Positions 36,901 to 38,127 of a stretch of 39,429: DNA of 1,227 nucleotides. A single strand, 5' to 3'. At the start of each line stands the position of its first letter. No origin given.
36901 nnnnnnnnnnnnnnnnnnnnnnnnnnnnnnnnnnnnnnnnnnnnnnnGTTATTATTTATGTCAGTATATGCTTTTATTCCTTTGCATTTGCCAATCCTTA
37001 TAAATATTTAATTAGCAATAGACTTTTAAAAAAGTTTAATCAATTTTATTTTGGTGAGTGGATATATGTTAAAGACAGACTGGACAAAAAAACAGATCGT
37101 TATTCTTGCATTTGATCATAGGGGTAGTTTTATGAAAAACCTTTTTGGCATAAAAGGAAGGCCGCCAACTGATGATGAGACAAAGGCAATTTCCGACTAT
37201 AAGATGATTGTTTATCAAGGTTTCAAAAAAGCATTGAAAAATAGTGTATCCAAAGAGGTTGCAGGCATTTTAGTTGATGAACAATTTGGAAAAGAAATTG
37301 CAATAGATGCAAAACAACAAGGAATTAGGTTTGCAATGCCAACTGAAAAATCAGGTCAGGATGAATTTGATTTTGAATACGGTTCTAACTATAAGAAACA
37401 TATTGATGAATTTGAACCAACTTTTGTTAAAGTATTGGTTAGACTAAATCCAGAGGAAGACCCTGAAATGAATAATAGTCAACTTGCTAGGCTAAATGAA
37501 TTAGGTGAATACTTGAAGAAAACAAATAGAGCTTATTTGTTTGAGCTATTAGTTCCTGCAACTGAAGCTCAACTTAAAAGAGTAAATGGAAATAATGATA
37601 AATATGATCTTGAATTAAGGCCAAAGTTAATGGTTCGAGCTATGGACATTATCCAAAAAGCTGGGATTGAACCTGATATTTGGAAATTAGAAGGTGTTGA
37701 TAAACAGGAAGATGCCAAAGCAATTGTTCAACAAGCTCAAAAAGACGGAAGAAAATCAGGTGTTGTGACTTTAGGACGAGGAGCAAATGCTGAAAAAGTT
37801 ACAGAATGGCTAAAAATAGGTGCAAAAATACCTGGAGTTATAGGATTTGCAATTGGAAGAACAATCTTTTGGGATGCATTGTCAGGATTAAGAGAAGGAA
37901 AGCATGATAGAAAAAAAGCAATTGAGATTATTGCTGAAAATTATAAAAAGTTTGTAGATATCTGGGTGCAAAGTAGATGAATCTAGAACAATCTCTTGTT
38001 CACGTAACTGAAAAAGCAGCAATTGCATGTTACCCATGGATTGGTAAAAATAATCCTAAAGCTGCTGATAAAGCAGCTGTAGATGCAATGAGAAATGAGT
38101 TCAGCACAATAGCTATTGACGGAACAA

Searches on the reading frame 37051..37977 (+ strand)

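Call 56: search_protein_families(library=pfam, proteins=[window:37051-37977:+], max_evalue=0.001)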
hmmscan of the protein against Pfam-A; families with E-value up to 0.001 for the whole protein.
window:37051-37977:+ (309 aa): 1 family
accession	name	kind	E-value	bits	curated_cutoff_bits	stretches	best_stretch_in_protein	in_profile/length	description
PF09863.15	DUF2090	-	4.3e-37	128.3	27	1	12-308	33-309/310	Uncharacterized protein conserved in bacteria (DUF2090)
